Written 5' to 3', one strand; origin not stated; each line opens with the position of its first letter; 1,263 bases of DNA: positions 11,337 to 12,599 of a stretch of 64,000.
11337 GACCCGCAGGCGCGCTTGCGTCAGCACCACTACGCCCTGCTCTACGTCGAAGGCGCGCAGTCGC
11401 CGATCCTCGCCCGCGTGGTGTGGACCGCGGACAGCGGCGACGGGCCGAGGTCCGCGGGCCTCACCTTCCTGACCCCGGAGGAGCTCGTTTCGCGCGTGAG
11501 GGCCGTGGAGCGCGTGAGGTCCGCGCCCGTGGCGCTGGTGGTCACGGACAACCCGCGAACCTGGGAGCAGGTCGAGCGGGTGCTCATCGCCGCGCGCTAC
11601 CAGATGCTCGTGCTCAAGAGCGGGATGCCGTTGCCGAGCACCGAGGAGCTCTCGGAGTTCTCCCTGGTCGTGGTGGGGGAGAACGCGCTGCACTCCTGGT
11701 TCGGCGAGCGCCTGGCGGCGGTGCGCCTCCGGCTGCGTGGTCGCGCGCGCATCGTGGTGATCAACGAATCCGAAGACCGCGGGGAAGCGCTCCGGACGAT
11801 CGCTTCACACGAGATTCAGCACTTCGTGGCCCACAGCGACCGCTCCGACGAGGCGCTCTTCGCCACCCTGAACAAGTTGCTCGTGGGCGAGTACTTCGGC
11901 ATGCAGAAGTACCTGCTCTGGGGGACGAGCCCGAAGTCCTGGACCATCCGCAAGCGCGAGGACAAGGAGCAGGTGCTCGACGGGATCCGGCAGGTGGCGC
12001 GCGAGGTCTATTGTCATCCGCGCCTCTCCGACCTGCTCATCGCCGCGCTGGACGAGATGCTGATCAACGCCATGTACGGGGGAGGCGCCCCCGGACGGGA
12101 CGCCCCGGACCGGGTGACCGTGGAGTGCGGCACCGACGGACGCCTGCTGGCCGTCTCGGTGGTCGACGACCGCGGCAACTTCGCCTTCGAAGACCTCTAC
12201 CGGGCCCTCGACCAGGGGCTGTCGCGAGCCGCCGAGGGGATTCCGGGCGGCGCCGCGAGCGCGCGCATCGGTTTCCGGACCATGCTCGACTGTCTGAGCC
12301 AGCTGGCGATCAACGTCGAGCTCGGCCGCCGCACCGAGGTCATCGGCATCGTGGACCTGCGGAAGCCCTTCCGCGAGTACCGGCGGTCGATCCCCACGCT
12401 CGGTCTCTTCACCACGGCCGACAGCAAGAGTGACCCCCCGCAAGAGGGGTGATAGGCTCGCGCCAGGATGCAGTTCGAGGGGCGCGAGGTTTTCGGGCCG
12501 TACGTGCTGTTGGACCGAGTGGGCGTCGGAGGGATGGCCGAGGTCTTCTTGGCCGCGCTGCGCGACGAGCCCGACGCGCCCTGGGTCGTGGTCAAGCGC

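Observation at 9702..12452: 916-aa protein combining two putative c-di-GMP receptor sites with a partner-switching kinase module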

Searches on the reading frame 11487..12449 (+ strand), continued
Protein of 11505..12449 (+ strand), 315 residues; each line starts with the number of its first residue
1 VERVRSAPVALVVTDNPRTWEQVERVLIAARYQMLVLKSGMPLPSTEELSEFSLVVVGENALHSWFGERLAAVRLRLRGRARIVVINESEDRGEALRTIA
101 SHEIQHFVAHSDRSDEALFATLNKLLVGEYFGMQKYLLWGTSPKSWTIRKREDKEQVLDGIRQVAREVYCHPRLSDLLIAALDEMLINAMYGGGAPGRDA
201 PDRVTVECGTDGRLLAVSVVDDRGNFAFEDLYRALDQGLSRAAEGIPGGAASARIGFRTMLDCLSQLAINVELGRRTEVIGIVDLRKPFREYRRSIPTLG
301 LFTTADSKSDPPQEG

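Call 76: search_protein_families(library=ncbifam, proteins=[P0157, P0150, P0181, P0146, P0095], max_evalue=0.1)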
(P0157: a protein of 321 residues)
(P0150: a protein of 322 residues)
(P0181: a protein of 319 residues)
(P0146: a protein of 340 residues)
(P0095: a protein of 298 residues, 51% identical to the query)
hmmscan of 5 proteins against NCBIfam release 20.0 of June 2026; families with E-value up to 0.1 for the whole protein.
P0157 (321 aa): 6 families
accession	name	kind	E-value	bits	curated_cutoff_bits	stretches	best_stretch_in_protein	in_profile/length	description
NF051850.1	RespRegRprY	equivalog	0.0016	17.9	370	1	5-126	7-121/234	response regulator transcription factor RprY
NF010076.0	PRK13557.1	subfamily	0.0045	15.5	631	0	205-281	301-374/540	histidine kinase famiy protein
NF046022.1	RespRegCpdRBruc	equivalog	0.015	15.3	180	1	4-84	3-79/120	cell cycle two-component system response regulator CpdR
NF041734.1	resp_reg_RppA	equivalog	0.017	14.5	250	1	4-100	2-96/229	two-component system response regulator RppA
TIGR01818.1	ntrC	equivalog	0.073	11.8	558.6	1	17-103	13-95/463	nitrogen regulation protein NR(I)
NF047945.1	FimSynRegFimY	equivalog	0.099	12.4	300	0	35-99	80-142/238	fimbria biosynthesis regulator FimY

P0150 (322 aa): 3 families
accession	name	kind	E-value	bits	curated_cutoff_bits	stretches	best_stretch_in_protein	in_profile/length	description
TIGR02966.1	phoR_proteo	equivalog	0.0033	16.5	334.2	1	213-271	247-304/333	phosphate regulon sensor histidine kinase PhoR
NF033091.0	HK_VanS_ACDEFG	equivalog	0.017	14.2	400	1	214-272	208-265/293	vancomycin resistance histidine kinase VanS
NF012163.2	BaeS_SmeS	equivalog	0.022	13.7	500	1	212-275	369-431/457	sensor histidine kinase efflux regulator BaeS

P0181 (319 aa): 2 families
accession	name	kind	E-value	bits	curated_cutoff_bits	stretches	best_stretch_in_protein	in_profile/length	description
NF041045.1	RsbA_anti_sig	subfamily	0.00085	18.6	210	1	143-192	182-231/303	anti-sigma factor RsbA family regulatory protein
NF049847.1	FtsL_COG5462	equivalog_domain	0.085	12.5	50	0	19-45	40-66/85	cell division protein FtsL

P0146 (340 aa): 1 family
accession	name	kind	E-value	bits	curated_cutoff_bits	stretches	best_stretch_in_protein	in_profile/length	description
NF007135.0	PRK09581.1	equivalog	0.0042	16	474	1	14-92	149-224/457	PleD family two-component system response regulator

P0095 (298 aa): 1 family
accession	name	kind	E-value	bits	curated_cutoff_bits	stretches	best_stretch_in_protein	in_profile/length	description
NF051870.1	NAssimRespRegNtrX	equivalog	0.0026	16.7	600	1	4-101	4-102/452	nitrogen assimilation response regulator NtrX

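Call 79: search_protein_families(library=pfam, proteins=[L096:1667-3928:+, L104:945-3884:-, L095:629-3037:+, L095:2967-3998:+, L104:1-902:-], max_evalue=0.001)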
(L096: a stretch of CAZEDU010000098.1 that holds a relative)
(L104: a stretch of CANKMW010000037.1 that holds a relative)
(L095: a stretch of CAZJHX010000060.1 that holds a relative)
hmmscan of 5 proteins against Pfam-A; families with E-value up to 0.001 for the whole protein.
L096:1667-3928:+ (754 aa): 3 families
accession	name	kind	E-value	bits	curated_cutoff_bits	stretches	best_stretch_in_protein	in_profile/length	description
PF00069.31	Pkinase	-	4.3e-37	128.4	31.7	1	406-677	1-260/263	Protein kinase domain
PF07714.23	PK_Tyr_Ser-Thr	-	3.4e-27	95.8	23.1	1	408-670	3-250/258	Protein tyrosine and serine/threonine kinase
PF03109.22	ABC1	-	0.00071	19.2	22.9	0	483-576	144-224/244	ABC1 atypical kinase-like domain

L104:945-3884:- (979 aa): 3 families
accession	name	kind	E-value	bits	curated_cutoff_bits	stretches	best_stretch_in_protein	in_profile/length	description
PF00563.25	EAL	-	5.9e-46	157.2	31.3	1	574-802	5-236/236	EAL domain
PF00990.26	GGDEF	-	6.3e-39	133.8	23.8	1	228-384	3-160/161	Diguanylate cyclase, GGDEF domain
PF00072.30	Response_reg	-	1.4e-14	54.6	30.2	1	56-163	1-107/111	Response regulator receiver domain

L095:629-3037:+ (803 aa): 24 families
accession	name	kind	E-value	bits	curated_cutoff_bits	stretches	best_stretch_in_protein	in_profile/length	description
PF14559.12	TPR_19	-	2.8e-41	140.1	25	3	192-247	2-57/68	Tetratricopeptide repeat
PF13432.12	TPR_16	-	1.9e-35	121.3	32.7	4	188-247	4-63/65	Tetratricopeptide repeat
PF07719.23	TPR_2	-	7.6e-35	116.6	27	2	220-247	6-33/34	Tetratricopeptide repeat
PF13428.12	TPR_14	-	1.6e-32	109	23.5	0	188-223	8-43/44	Tetratricopeptide repeat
PF00515.34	TPR_1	-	3.7e-29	99.7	27.8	1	220-247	6-33/34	Tetratricopeptide repeat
PF13431.12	TPR_17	-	1.8e-28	96.8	24.4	0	203-235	1-33/34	Tetratricopeptide repeat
PF13414.12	TPR_11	-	8.9e-28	96.2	26.8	2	222-261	1-40/42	TPR repeat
PF13181.12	TPR_8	-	1.3e-26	90.9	25.7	1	217-245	3-31/34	Tetratricopeptide repeat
PF12895.13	ANAPC3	-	2.1e-22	79.6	27.2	2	172-240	17-81/82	Anaphase-promoting complex, cyclosome, subunit 3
PF13424.12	TPR_12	-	1.9e-17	63.6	30.1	1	219-274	7-70/77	Tetratricopeptide repeat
PF13371.12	TPR_9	-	3.2e-17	62.8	35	3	228-286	8-66/73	Tetratricopeptide repeat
PF23914.1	TPR_CcmH_CycH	-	1.6e-16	61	42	1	171-278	40-150/158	Cytochrome c-type biogenesis protein H TPR domain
PF13176.12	TPR_7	-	6.8e-14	51.2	27.9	1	219-246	3-32/36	Tetratricopeptide repeat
PF13174.12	TPR_6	-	3.6e-13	49.7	26.3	0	220-247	5-32/33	Tetratricopeptide repeat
PF24575.1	TPR_Slam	-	4.3e-11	43.6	35.2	0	226-272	58-104/104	Surface lipoprotein assembly modifier, N-terminal TPR repeats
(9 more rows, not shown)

L095:2967-3998:+ (344 aa): 1 family
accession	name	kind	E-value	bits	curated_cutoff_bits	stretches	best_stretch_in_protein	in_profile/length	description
PF12974.12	Phosphonate-bd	-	2.4e-06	27.5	27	1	76-215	16-160/242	ABC transporter, phosphonate, periplasmic substrate-binding protein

L104:1-902:- (300 aa): 3 families
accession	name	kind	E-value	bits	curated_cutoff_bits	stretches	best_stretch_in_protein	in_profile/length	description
PF00437.27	T2SSE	-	2.2e-42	145.5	24.9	1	9-276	13-277/370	Type II/IV secretion system protein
PF13191.12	AAA_16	-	0.00076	20.5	32.6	0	124-163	17-55/167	AAA ATPase domain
PF10412.15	TrwB_AAD_bind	-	0.0008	18.8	20.5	0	131-164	15-48/387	Type IV secretion-system coupling protein DNA-binding domain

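Call 81: search_protein_families(library=pfam, proteins=[P0138, P0128, P0182, P0198, P0207, P0211, P0228, P0244, P0110, P0130], max_evalue=0.001)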
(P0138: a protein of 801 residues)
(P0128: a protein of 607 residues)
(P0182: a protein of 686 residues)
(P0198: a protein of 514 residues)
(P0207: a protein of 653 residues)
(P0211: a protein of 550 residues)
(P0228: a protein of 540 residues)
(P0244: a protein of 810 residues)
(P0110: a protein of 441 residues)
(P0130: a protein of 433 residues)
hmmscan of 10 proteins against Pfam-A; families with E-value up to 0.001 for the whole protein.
P0138 (801 aa): 2 families
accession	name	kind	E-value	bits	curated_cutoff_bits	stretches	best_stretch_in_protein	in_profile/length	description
PF00990.26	GGDEF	-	2.1e-34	119.1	23.8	1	327-480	1-159/161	Diguanylate cyclase, GGDEF domain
PF17853.6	GGDEF_2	-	0.0001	22.9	24.5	1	350-450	10-93/116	GGDEF-like domain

P0128 (607 aa): 2 families
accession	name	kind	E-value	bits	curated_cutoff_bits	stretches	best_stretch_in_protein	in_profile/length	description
PF00990.26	GGDEF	-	2.4e-26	92.9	23.8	1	108-261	2-155/161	Diguanylate cyclase, GGDEF domain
PF13581.12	HATPase_c_2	-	1.7e-05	25.3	27.4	1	435-504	9-77/127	Histidine kinase-like ATPase domain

P0182 (686 aa): 3 families
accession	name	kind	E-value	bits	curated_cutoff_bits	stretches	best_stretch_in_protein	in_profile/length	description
PF07690.21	MFS_1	-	1.5e-44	152.7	33.4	2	11-312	5-322/347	Major Facilitator Superfamily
PF12832.13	MFS_1_like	-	4.7e-10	39.5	25.2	1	189-353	203-371/373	MFS_1 like family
PF13581.12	HATPase_c_2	-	0.00018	21.9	27.4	1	528-631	9-106/127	Histidine kinase-like ATPase domain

P0198 (514 aa): 2 families
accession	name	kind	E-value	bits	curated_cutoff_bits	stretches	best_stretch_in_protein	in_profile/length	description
PF00072.30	Response_reg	-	3.6e-30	104.8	30.2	1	13-125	1-111/111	Response regulator receiver domain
PF13581.12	HATPase_c_2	-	0.00044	20.7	27.4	0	347-478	9-115/127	Histidine kinase-like ATPase domain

P0207 (653 aa): 1 family
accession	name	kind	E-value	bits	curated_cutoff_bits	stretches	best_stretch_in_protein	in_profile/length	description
PF07238.19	PilZ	-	7.8e-12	45.9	22.5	1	538-644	2-100/102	PilZ domain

P0211 (550 aa): 1 family
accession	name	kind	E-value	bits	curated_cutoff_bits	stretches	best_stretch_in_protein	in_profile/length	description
PF13581.12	HATPase_c_2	-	0.0005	20.5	27.4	0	156-273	11-106/127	Histidine kinase-like ATPase domain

P0228 (540 aa): 1 family
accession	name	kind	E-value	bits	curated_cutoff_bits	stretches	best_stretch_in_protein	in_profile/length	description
PF00072.30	Response_reg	-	5.3e-08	33.5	30.2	1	17-114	12-110/111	Response regulator receiver domain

P0244 (810 aa): 3 families
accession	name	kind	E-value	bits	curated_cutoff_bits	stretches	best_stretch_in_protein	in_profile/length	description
PF02518.31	HATPase_c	-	7.7e-32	110.5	26.4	1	650-762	2-109/111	Histidine kinase-, DNA gyrase B-, and HSP90-like ATPase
PF00512.31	HisKA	-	6.6e-16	58.6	26.9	1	531-603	1-66/66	His Kinase A (phospho-acceptor) domain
PF13581.12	HATPase_c_2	-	2.7e-07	31.1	27.4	1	153-279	9-114/127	Histidine kinase-like ATPase domain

P0110 (441 aa): 2 families
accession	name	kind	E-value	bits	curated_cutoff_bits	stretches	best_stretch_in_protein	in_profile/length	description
PF07238.19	PilZ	-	3.9e-05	24.4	22.5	1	39-125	2-87/102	PilZ domain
PF13581.12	HATPase_c_2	-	0.00014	22.3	27.4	1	286-377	10-101/127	Histidine kinase-like ATPase domain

P0130 (433 aa): 2 families
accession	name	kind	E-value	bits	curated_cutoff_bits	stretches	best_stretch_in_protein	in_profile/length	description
PF00990.26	GGDEF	-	6.5e-27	94.7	23.8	1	2-118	38-159/161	Diguanylate cyclase, GGDEF domain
PF13581.12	HATPase_c_2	-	0.00078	19.9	27.4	1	282-349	7-74/127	Histidine kinase-like ATPase domain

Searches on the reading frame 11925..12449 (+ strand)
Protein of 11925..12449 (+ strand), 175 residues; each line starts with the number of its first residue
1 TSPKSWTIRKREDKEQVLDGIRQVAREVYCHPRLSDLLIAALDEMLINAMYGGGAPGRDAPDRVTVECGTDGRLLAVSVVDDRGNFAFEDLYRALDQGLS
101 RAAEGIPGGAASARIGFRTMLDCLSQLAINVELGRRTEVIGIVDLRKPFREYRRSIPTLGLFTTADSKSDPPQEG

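Call 54: search_solved_structures(query=A8, max_evalue=10, show_alignments=5)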
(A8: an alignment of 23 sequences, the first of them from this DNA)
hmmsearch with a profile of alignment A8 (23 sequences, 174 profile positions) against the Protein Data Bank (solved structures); distinct sequences matched with E-value up to 10: 16.
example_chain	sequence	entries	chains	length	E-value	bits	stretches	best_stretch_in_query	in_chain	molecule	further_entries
7z8n_A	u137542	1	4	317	0.031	17.1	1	71-135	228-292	Histidine kinase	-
3sl2_A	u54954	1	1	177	0.06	16.1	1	34-133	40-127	Sensor histidine kinase yycG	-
4biw_A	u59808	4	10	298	0.12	15.2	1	66-134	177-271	SENSOR PROTEIN CPXA | Sensor histidine kinase CpxA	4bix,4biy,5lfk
4biz_A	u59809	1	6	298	0.12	15.2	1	66-134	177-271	SENSOR PROTEIN CPXA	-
4biu_A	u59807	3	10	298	0.12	15.2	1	66-134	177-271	SENSOR PROTEIN CPXA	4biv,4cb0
9eut_A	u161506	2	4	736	0.19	14.5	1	66-131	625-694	Bacteriophytochrome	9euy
9rcc_A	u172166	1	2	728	0.23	14.2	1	66-129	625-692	Bacteriophytochrome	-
7l6s_A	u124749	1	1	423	0.24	14.2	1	36-122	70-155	DNA topoisomerase II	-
2dxa_A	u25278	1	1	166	0.49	13.2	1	70-114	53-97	Protein ybaK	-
1tbw_A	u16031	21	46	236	0.59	12.9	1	32-121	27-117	Endoplasmin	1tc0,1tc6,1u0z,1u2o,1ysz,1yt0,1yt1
4nh9_A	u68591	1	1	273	0.59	12.9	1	32-121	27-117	Endoplasmin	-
5in9_A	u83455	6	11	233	0.64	12.8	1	36-121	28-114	Endoplasmin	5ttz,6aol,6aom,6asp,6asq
7ull_A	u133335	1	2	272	0.67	12.7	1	34-121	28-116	Endoplasmin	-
1yt2_A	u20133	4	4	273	0.71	12.6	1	32-121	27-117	Endoplasmin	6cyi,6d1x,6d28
2esa_A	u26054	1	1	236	0.87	12.4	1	32-121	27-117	Endoplasmin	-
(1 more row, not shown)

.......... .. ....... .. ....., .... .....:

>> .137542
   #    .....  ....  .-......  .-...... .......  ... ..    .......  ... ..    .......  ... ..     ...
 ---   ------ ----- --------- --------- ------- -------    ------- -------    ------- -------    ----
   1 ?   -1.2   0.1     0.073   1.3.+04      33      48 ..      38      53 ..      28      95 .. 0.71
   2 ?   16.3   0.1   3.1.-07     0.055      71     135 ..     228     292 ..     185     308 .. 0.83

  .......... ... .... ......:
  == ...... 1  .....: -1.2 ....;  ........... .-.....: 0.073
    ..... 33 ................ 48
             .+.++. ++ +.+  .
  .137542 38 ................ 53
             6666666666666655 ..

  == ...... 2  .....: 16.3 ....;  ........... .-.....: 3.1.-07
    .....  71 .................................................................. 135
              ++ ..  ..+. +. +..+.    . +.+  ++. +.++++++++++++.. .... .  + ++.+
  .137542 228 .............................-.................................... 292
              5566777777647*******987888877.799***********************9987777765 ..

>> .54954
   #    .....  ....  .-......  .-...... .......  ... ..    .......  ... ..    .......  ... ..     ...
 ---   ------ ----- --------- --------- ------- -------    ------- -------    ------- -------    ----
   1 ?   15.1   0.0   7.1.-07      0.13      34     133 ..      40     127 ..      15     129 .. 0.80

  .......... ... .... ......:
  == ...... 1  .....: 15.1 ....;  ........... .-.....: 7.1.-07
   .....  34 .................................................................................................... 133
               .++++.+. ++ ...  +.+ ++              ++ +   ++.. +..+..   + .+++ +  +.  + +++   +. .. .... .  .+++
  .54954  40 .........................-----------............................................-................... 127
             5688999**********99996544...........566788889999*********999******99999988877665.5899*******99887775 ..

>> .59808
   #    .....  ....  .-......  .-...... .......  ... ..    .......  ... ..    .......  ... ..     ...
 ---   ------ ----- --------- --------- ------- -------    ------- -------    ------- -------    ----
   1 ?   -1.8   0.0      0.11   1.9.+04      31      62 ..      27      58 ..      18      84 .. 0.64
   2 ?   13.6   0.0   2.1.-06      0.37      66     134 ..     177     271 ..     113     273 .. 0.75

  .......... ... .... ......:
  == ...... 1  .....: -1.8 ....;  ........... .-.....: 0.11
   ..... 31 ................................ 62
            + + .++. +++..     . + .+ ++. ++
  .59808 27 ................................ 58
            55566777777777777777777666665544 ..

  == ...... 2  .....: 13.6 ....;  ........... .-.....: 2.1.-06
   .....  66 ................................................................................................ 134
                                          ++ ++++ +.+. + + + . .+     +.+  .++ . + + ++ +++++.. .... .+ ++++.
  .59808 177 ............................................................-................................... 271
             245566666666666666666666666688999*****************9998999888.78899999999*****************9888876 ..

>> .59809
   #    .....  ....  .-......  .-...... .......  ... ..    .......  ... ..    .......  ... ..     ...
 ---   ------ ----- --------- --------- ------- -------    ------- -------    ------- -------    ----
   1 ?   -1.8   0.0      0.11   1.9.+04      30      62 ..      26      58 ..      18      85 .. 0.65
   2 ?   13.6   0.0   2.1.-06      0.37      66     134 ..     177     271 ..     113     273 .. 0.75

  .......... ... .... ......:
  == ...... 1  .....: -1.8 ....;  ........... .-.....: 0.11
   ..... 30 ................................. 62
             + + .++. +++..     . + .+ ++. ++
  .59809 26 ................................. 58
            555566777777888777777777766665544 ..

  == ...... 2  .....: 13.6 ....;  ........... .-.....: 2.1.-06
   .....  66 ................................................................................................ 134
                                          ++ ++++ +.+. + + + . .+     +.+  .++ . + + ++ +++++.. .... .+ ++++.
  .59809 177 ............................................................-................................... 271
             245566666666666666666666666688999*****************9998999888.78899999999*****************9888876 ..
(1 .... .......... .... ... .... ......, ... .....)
